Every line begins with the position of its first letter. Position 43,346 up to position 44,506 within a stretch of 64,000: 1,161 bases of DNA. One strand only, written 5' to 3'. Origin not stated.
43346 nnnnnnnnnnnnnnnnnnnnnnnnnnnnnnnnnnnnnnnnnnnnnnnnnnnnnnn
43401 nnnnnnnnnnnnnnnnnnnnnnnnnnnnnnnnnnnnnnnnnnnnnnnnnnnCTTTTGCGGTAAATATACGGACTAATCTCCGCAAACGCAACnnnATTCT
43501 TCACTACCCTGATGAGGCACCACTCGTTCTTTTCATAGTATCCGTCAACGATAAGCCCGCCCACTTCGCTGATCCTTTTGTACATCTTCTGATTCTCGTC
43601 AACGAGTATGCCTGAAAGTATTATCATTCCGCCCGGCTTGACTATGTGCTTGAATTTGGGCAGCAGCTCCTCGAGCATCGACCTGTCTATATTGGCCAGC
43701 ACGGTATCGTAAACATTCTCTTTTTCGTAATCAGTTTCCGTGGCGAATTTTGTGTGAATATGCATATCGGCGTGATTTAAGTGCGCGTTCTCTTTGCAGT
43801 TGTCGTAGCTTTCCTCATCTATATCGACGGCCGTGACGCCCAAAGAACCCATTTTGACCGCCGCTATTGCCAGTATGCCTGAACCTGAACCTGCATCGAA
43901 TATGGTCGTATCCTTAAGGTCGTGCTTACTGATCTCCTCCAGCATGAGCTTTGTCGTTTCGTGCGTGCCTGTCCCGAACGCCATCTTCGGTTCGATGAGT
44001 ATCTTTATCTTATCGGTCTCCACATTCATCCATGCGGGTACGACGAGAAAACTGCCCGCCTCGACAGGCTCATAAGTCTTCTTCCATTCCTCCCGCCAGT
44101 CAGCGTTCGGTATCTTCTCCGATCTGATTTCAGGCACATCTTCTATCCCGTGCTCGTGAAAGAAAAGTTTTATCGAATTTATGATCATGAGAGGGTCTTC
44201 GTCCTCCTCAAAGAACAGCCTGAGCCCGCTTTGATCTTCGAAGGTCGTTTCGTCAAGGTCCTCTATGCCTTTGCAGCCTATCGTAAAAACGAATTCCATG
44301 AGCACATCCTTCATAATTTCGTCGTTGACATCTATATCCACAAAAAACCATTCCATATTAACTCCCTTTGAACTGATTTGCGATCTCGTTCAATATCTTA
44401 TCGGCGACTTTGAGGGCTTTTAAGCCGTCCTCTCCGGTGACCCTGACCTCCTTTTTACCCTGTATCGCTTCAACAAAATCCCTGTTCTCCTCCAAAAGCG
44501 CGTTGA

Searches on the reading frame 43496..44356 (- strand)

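Call 100: search_protein_families(library=pfam, proteins=[window:43496-44356:-], max_evalue=0.0001)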
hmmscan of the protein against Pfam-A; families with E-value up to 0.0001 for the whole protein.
window:43496-44356:- (287 aa): 6 families
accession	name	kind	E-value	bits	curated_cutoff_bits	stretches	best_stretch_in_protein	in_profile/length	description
PF06325.19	PrmA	-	2.5e-60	204.9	22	1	33-286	46-295/296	Ribosomal protein L11 methyltransferase (PrmA)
PF13649.12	Methyltransf_25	-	7e-09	36.7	27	1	152-243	1-97/97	Methyltransferase domain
PF05175.20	MTS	-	4.2e-08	33.4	23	1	133-222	18-105/170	Methyltransferase small domain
PF02475.24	TRM5-TYW2_MTfase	-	1.2e-06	29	28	1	148-248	36-136/164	TRM5/TYW2 methyltransferase domain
PF13847.12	Methyltransf_31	-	3.7e-06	27.1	27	1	148-258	3-128/145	Methyltransferase domain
PF08241.18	Methyltransf_11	-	6.2e-06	27.2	21.2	1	154-247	2-95/95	Methyltransferase domain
